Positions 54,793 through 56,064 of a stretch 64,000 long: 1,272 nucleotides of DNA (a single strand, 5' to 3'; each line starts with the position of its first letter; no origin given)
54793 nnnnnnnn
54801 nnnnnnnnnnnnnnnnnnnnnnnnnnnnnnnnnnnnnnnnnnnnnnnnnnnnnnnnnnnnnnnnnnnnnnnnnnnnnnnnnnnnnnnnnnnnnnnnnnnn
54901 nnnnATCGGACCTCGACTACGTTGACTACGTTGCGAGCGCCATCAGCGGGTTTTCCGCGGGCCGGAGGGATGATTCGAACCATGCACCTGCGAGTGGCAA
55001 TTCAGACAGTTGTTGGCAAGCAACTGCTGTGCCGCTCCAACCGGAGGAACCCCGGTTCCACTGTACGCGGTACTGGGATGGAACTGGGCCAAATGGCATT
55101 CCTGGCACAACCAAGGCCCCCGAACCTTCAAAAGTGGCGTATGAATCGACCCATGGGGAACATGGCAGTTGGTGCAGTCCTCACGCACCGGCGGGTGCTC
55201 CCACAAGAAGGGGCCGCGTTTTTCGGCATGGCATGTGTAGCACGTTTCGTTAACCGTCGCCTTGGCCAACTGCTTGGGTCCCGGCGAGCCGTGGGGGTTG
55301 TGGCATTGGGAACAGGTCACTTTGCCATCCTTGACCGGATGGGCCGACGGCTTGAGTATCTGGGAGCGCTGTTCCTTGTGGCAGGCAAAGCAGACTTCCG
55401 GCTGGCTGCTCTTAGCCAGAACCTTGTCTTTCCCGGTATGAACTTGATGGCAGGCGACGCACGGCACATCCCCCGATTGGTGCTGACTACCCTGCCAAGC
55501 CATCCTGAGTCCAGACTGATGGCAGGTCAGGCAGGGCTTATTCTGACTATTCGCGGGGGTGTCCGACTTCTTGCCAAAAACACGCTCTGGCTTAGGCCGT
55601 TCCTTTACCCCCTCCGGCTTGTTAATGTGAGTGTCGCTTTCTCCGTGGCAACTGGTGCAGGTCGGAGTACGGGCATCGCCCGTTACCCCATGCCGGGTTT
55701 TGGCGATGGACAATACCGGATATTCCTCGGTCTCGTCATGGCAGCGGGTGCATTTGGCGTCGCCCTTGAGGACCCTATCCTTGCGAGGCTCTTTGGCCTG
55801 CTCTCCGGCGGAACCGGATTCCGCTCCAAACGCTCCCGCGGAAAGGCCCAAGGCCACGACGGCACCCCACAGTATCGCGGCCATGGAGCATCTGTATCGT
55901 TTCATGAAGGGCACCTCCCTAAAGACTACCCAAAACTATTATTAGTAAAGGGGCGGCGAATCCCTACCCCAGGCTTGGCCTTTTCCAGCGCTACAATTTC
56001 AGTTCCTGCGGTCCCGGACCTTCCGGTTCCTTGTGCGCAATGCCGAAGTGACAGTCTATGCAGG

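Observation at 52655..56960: Self-contained four-gene porin-cytochrome operon (monohaem c, CymA/NapC-like tetrahaem, MtoA/MtrA-like decahaem, MtoB/MtrB/PioB-like barrel) with a non-canonical gene order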

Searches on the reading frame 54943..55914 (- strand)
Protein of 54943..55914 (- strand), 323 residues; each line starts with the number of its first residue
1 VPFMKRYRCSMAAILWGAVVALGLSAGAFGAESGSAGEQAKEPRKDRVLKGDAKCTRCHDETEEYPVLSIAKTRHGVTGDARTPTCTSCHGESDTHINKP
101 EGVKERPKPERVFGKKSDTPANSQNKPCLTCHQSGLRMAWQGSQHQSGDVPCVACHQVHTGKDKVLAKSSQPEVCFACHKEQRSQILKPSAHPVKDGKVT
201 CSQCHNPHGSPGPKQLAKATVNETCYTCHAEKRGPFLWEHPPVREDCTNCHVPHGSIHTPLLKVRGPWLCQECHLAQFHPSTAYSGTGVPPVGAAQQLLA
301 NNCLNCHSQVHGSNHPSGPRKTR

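Call 4: search_protein_families(library=pfam, proteins=[window:54943-55914:-], max_evalue=0.01)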
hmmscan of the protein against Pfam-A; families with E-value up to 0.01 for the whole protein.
window:54943-55914:- (323 aa): 6 families
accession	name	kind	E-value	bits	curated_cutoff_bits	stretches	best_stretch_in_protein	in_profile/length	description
PF09699.15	Paired_CXXCH_1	-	1.8e-35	120.8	20.6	3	192-233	2-40/41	Doubled CXXCH motif (Paired_CXXCH_1)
PF22678.1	Cytochrom_c_NrfB-like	-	1e-14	55.2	27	2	86-168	1-77/89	Cytochrome c-type protein NrfB-like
PF14522.11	Cytochrome_C7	-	1.2e-13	51.1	24.8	1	195-251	10-66/67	Cytochrome c7 and related cytochrome c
PF14537.11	Cytochrom_c3_2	-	1.4e-09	38.8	25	2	145-229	2-78/79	Cytochrome c3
PF22113.1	Mtrc-MtrF_II-IV_dom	-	1.3e-08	35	30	1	48-145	77-175/176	Outer membrane cytochrome MtrC/MtrF-like, domains II/IV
PF03264.19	Cytochrom_NNT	-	7.5e-07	29.5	24.1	0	163-225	27-91/174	NapC/NirT cytochrome c family, N-terminal region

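Call 5: search_protein_families(library=ncbifam, proteins=[window:54943-55914:-], max_evalue=0.01)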
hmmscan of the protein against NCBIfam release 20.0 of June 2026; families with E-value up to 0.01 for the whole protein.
window:54943-55914:- (323 aa): 8 families
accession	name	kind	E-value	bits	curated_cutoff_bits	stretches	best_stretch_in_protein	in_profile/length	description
TIGR03508.1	decahem_SO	subfamily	1e-85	287.3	192.2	1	51-317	1-258/258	DmsE family decaheme c-type cytochrome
NF041028.1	decahem_GSU2203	exception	1.5e-66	224.8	325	1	46-318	30-306/317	GSU2203 family decaheme c-type cytochrome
TIGR01905.1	paired_CXXCH_1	subfamily_domain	1.7e-28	98.3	25.2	3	193-232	3-39/41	doubled CXXCH domain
NF008659.0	PRK11659.1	equivalog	2.6e-17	63.1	184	2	25-184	18-172/188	cytochrome c nitrite reductase pentaheme subunit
TIGR03146.1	cyt_nit_nrfB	equivalog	2.6e-13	50.5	166.6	2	50-183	9-145/145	cytochrome c nitrite reductase pentaheme subunit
TIGR03153.1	cytochr_NrfH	equivalog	1.3e-12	47.9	134.2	2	217-312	23-114/138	cytochrome c nitrite reductase small subunit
NF045713.1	CxxCH_16_HmcA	equivalog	9.9e-08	31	400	2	63-277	56-255/541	sulfate respiration complex hexadecaheme cytochrome HmcA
NF045722.1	c3_cytochr_TmcA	equivalog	0.0002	21.2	114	0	98-206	31-125/125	acidic tetraheme cytochrome c3 TmcA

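Call 7: find_homologous_proteins(query=window:54943-55914:-, max_evalue=1e-10)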
Query window:54943-55914:- (323 aa): 7997 proteins with E <= 1e-10 among 8000 candidates; the best 120 are listed.
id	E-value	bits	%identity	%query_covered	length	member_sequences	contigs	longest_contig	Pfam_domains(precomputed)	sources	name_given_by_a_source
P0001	1.6e-222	756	100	99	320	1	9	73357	PF09699.16,PF14537.12,PF22678.2,PF03264.20,PF14522.12,PF22113.2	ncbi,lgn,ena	-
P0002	4.6e-173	593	79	99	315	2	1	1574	PF09699.16,PF14537.12,PF22678.2,PF03264.20,PF14522.12,PF22113.2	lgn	-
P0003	1.7e-172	591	79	98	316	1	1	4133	PF09699.16,PF14537.12,PF22678.2,PF14522.12,PF22113.2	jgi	jgi:DmsE family decaheme c-type cytochrome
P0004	6.7e-172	589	79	97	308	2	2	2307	PF09699.16,PF14537.12,PF22678.2,PF03264.20,PF14522.12,PF22113.2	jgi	jgi:DmsE family decaheme c-type cytochrome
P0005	2.6e-162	558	73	99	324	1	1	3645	PF09699.16,PF14537.12,PF22678.2,PF14522.12,PF22113.2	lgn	-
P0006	7.5e-154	530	78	87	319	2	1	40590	PF09699.16,PF14537.12,PF22678.2,PF14522.12,PF22113.2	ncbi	-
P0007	8.3e-154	530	72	99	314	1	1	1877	PF09699.16,PF14537.12,PF22678.2,PF03264.20,PF14522.12,PF22113.2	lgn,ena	-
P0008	5.7e-150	517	73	89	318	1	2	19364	PF09699.16,PF14537.12,PF22678.2,PF14522.12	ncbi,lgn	-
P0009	7.6e-149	513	68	99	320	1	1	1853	PF09699.16,PF14537.12,PF22678.2,PF14522.12,PF22113.2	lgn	-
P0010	1.0e-145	503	73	88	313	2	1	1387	PF09699.16,PF14537.12,PF22678.2,PF14522.12,PF22113.2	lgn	-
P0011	2.4e-145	502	67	97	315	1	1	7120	PF09699.16,PF14537.12,PF22678.2,PF14522.12,PF22113.2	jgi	jgi:DmsE family decaheme c-type cytochrome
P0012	3.6e-144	498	67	97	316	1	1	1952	PF09699.16,PF14537.12,PF22678.2,PF14522.12,PF22113.2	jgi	jgi:DmsE family decaheme c-type cytochrome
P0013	2.6e-139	482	72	88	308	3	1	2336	PF09699.16,PF14537.12,PF22678.2,PF14522.12,PF22113.2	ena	-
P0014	2.0e-138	479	63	100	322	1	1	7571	PF09699.16,PF14537.12,PF22678.2,PF03264.20,PF14522.12,PF22113.2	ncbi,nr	ncbi:MAG: DmsE family decaheme c-type cytochrome [Sulfuricaulis sp.]|nr:DmsE family decaheme c-type 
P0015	2.7e-137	475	69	89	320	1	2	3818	PF09699.16,PF14537.12,PF22678.2,PF14522.12,PF22113.2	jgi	jgi:DmsE family decaheme c-type cytochrome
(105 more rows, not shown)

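Call 8: find_encoding_contigs(protein=P0001, flank=8000, max_places=6)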
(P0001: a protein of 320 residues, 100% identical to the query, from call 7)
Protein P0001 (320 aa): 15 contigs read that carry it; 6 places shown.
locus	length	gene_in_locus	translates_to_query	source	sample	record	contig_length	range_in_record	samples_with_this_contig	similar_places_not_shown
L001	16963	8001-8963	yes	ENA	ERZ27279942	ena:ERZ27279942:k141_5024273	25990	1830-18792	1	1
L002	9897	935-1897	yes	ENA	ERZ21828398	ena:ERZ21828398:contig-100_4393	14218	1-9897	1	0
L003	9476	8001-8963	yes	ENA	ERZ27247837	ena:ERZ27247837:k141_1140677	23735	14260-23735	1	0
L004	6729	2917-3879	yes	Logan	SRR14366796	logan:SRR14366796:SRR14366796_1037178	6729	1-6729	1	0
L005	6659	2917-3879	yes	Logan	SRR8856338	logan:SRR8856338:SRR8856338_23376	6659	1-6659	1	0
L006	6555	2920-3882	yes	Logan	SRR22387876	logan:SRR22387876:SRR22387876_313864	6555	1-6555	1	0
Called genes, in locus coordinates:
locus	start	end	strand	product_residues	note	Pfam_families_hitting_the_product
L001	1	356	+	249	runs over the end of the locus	PF00106:adh_short, PF08659:KR, PF13561:adh_short_C2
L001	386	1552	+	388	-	PF02771:Acyl-CoA_dh_N, PF02770:Acyl-CoA_dh_M, PF00441:Acyl-CoA_dh_1, PF08028:Acyl-CoA_dh_2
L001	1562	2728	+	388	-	PF02771:Acyl-CoA_dh_N, PF02770:Acyl-CoA_dh_M, PF00441:Acyl-CoA_dh_1, PF08028:Acyl-CoA_dh_2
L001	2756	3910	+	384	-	PF02771:Acyl-CoA_dh_N, PF02770:Acyl-CoA_dh_M, PF00441:Acyl-CoA_dh_1, PF22924:ACOX_C_alpha1 (faint), PF08028:Acyl-CoA_dh_2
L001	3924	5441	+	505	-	PF00501:AMP-binding, PF13193:AMP-binding_C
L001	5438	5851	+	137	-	PF13279:4HBT_2, PF03061:4HBT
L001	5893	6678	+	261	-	PF00106:adh_short, PF08659:KR, PF23441:SDR (weak), PF13561:adh_short_C2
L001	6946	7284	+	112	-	PF00034:Cytochrom_C (weak)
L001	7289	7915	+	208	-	PF03264:Cytochrom_NNT, PF14537:Cytochrom_c3_2 (faint), PF22113:Mtrc-MtrF_II-IV_dom (weak)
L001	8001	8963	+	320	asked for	PF14537:Cytochrom_c3_2 (faint), PF22113:Mtrc-MtrF_II-IV_dom (weak), PF03264:Cytochrom_NNT (faint), PF14522:Cytochrome_C7 (faint), PF22678:Cytochrom_c_NrfB-like, PF09699:Paired_CXXCH_1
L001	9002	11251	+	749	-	PF11854:MtrB_PioB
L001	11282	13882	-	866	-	PF02861:Clp_N, PF13191:AAA_16 (weak), PF00004:AAA, PF17871:AAA_lid_9, PF00004:AAA, PF07724:AAA_2, PF07728:AAA_5, PF10431:ClpB_D2-small, +9 more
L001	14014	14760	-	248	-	PF00106:adh_short, PF01370:Epimerase (weak), PF08659:KR, PF23441:SDR (weak), PF13460:NAD_binding_10 (weak), PF13561:adh_short_C2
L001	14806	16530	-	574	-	PF07167:PhaC_N, PF00561:Abhydrolase_1, PF11339:DUF3141 (weak)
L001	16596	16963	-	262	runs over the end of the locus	PF02535:Zip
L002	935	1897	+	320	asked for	PF14537:Cytochrom_c3_2 (faint), PF22113:Mtrc-MtrF_II-IV_dom (weak), PF03264:Cytochrom_NNT (faint), PF14522:Cytochrome_C7 (faint), PF22678:Cytochrom_c_NrfB-like, PF09699:Paired_CXXCH_1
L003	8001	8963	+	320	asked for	PF14537:Cytochrom_c3_2 (faint), PF22113:Mtrc-MtrF_II-IV_dom (weak), PF03264:Cytochrom_NNT (faint), PF14522:Cytochrome_C7 (faint), PF22678:Cytochrom_c_NrfB-like, PF09699:Paired_CXXCH_1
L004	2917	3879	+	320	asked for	PF14537:Cytochrom_c3_2 (faint), PF22113:Mtrc-MtrF_II-IV_dom (weak), PF03264:Cytochrom_NNT (faint), PF14522:Cytochrome_C7 (faint), PF22678:Cytochrom_c_NrfB-like, PF09699:Paired_CXXCH_1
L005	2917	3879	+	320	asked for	PF14537:Cytochrom_c3_2 (faint), PF22113:Mtrc-MtrF_II-IV_dom (weak), PF03264:Cytochrom_NNT (faint), PF14522:Cytochrome_C7 (faint), PF22678:Cytochrom_c_NrfB-like, PF09699:Paired_CXXCH_1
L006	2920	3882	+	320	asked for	PF14537:Cytochrom_c3_2 (faint), PF22113:Mtrc-MtrF_II-IV_dom (weak), PF03264:Cytochrom_NNT (faint), PF14522:Cytochrome_C7 (faint), PF22678:Cytochrom_c_NrfB-like, PF09699:Paired_CXXCH_1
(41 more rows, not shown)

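Call 16: find_related_loci(query=A1, collection=genome_contigs, flank=7000)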
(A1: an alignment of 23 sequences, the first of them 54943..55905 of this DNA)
Query A1 (320 aa) in genome_contigs; peptide patterns used: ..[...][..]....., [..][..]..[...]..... (x = any residue, [..] = any of these).
600 stretches matched a pattern (row limit reached: there are more); 593 encode a relative of the query (tblastn E <= 1e-3); the best 80 are kept; 80 distinct loci.
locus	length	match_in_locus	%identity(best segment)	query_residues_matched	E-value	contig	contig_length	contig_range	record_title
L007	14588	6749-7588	78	41-320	8e-154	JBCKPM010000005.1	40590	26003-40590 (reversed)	Usitatibacteraceae bacterium isolate SLM_MC1B_68-O16 Node_5_length_40590_cov_85.215662, whole genome shotgun sequence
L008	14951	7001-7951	58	1-320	2e-119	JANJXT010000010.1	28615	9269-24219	MAG: Thiobacillus sp. isolate RS343_metabat.bin.5 RS343_k141_305406, whole genome shotgun sequence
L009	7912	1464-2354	57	1-314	2e-114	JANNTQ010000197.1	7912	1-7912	MAG: Betaproteobacteria bacterium isolate SOY_30_metabat_87 SOY_30_k141_4332248, whole genome shotgun sequence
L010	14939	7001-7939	57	2-313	3e-113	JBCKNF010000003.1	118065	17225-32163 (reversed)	Polaromonas sp. isolate SLM_MC1B_02-E07 Node_3_length_118065_cov_84.879985, whole genome shotgun sequence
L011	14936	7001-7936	55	41-320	4e-112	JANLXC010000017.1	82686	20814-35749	MAG: Burkholderiales bacterium isolate OTE_20_metabat_13 OTE_20_k141_2761779, whole genome shotgun sequence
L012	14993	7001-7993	53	1-320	2e-111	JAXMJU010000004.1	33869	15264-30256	MAG: Sulfuritalea sp. isolate G9_concoct.bin.37 k141_364126, whole genome shotgun sequence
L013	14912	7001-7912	54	8-320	2e-110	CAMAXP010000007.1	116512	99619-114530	MAG: Bordetella parapertussis isolate MH-08apr19-17 genome assembly, contig: MH-08apr19-C263, whole genome shotgun seque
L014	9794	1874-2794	55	2-320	5e-109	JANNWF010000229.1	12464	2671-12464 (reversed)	MAG: Pseudoxanthomonas sp. isolate VAR_34_metabat_41 VAR_34_k141_3077475, whole genome shotgun sequence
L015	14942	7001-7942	54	11-320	7e-109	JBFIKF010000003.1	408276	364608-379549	MAG: Porticoccaceae bacterium isolate Mix_sand12.2021.10.D.21 k141_1075682_length_408276_cov_71.0011, whole genome shotg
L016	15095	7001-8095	50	1-320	9e-108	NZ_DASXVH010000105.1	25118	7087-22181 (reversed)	MAG: Novimethylophilus sp. isolate SMAG_U4739 k141_99648, whole genome shotgun sequence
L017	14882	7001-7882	54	1-311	2e-107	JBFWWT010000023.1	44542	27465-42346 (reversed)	MAG: Burkholderiales bacterium isolate CA_2019_TPBS_123 NODE_4932_length_44542_cov_111.588382_TPBS, whole genome shotgun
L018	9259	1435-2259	59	52-320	3e-107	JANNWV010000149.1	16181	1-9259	MAG: Gammaproteobacteria bacterium isolate VAR_34_metabat_308 VAR_34_k141_1189815, whole genome shotgun sequence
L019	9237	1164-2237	49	1-320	3e-106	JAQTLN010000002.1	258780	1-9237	MAG: Gallionellaceae bacterium isolate STA_18 NODE_84_length_258780_cov_50.761232_Sandtown_A, whole genome shotgun seque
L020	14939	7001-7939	52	1-314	4e-106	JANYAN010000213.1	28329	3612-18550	MAG: Burkholderiales bacterium isolate GL140_5_metabat_307_sub GL140_5_k141_2847831, whole genome shotgun sequence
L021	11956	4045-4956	53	7-314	3e-105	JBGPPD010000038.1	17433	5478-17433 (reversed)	MAG: Gammaproteobacteria bacterium isolate OBJ2_061818_050_22 k141_10326_length_17433_cov_54.5352, whole genome shotgun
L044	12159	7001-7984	49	1-315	3e-97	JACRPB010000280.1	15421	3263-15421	MAG: Rhodocyclales bacterium isolate NC_groundwater_1976_Pr3_S-0.2um_66_3 scaffold_608383, whole genome shotgun sequence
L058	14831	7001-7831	54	47-320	1e-95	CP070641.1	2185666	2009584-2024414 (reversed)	MAG: Pseudomonadota bacterium isolate bin909 chromosome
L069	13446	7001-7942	48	2-320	1e-93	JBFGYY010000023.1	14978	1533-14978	MAG: Motiliproteus sp. isolate Mix_sand06.2021.04.G.28 k141_2941835_length_14978_cov_12.0000, whole genome shotgun seque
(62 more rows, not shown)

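Call 21: search_solved_structures(query=window:54943-55905:-, max_evalue=0.001, show_alignments=1)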
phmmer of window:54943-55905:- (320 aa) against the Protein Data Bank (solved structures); distinct sequences matched with E-value up to 0.001: 1.
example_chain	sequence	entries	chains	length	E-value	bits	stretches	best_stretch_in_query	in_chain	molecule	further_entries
6r2q_A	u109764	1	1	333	1.1e-78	267.7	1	46-316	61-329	Cystathionine beta-synthase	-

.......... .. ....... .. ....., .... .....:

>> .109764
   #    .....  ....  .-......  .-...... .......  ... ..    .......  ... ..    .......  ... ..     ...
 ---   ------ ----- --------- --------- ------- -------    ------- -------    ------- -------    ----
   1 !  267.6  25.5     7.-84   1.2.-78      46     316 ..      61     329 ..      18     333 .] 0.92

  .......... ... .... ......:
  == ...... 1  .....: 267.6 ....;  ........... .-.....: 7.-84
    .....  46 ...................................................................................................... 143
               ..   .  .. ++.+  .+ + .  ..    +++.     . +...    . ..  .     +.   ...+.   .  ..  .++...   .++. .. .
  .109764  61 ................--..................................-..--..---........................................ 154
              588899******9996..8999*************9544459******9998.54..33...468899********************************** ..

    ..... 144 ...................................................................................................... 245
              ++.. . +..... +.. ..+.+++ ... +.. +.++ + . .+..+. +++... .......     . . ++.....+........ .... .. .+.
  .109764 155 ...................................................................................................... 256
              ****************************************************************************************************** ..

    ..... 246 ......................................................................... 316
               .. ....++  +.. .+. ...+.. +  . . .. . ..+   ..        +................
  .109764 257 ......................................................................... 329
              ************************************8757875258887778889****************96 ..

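Call 56: search_protein_families(library=pfam, proteins=[L069:10130-12403:+, L058:4192-6681:+, L012:3542-5584:+, L044:10357-12159:+, L015:5700-6917:+], max_evalue=0.001)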
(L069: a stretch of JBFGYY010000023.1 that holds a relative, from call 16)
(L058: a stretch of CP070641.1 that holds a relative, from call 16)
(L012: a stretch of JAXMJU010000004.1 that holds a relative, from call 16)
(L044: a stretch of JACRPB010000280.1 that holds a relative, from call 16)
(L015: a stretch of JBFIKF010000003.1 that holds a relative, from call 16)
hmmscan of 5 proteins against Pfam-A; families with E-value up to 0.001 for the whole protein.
L069:10130-12403:+ (757 aa): 5 families
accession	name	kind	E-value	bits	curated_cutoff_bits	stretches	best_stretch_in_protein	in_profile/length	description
PF22113.1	Mtrc-MtrF_II-IV_dom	-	5.8e-54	182.7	30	3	189-359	1-175/176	Outer membrane cytochrome MtrC/MtrF-like, domains II/IV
PF14522.11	Cytochrome_C7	-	4.3e-13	49.3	24.8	0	282-347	13-66/67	Cytochrome c7 and related cytochrome c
PF22111.2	MtrC-MtrF_N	-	2.5e-11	44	27.7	1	67-168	4-104/126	Decaheme cytochrome c component MtrC/MtrF N-terminal domain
PF22112.2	OmcA-like_N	-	7.1e-11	42.7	27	1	130-182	107-164/167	OmcA-like N-terminal domain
PF14537.11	Cytochrom_c3_2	-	1.4e-06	29.1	25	0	284-348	8-65/79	Cytochrome c3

L058:4192-6681:+ (829 aa): 7 families
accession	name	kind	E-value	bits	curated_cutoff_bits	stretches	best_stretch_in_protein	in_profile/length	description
PF22113.1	Mtrc-MtrF_II-IV_dom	-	3e-55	186.9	30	2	617-821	7-176/176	Outer membrane cytochrome MtrC/MtrF-like, domains II/IV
PF22112.2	OmcA-like_N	-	1.2e-23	84.2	27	1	115-251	15-167/167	OmcA-like N-terminal domain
PF14522.11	Cytochrome_C7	-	6.5e-16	58.3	24.8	1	349-419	6-66/67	Cytochrome c7 and related cytochrome c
PF14537.11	Cytochrom_c3_2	-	4.2e-08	34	25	0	263-291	7-36/79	Cytochrome c3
PF22111.2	MtrC-MtrF_N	-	6.6e-08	32.9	27.7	0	167-227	39-98/126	Decaheme cytochrome c component MtrC/MtrF N-terminal domain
PF02085.21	Cytochrom_CIII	-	7.4e-07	29.9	22.9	0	356-423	31-86/101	Class III cytochrome C family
PF09699.15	Paired_CXXCH_1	-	2.9e-05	24.1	20.6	0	355-393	5-40/41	Doubled CXXCH motif (Paired_CXXCH_1)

L012:3542-5584:+ (680 aa): 4 families
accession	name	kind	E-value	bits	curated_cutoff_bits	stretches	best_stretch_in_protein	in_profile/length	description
PF14522.11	Cytochrome_C7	-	4.4e-14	52.5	24.8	0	278-319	12-53/67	Cytochrome c7 and related cytochrome c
PF09699.15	Paired_CXXCH_1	-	3.5e-10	39.8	20.6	0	166-203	9-39/41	Doubled CXXCH motif (Paired_CXXCH_1)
PF14537.11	Cytochrom_c3_2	-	5.4e-09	36.8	25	0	165-257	8-79/79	Cytochrome c3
PF01292.26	Ni_hydr_CYTB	-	3e-05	24.3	30.1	1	413-593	1-159/179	Prokaryotic cytochrome b561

L044:10357-12159:+ (601 aa): 5 families
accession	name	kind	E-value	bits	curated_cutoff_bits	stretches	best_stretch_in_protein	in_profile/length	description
PF14522.11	Cytochrome_C7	-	1.2e-11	44.7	24.8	0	297-337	13-53/67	Cytochrome c7 and related cytochrome c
PF22113.1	Mtrc-MtrF_II-IV_dom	-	6.1e-11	42.6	30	2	105-286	9-175/176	Outer membrane cytochrome MtrC/MtrF-like, domains II/IV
PF14537.11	Cytochrom_c3_2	-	7.7e-10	39.5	25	0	102-192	6-69/79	Cytochrome c3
PF09699.15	Paired_CXXCH_1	-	2.2e-08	34.1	20.6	0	240-277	4-39/41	Doubled CXXCH motif (Paired_CXXCH_1)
PF01292.26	Ni_hydr_CYTB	-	1.6e-06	28.5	30.1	2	369-491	44-163/179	Prokaryotic cytochrome b561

L015:5700-6917:+ (405 aa): 1 family
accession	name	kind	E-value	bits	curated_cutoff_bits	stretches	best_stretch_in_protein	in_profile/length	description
PF09459.16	EB_dh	-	1.3e-28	101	33.3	1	123-383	3-236/236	Ethylbenzene dehydrogenase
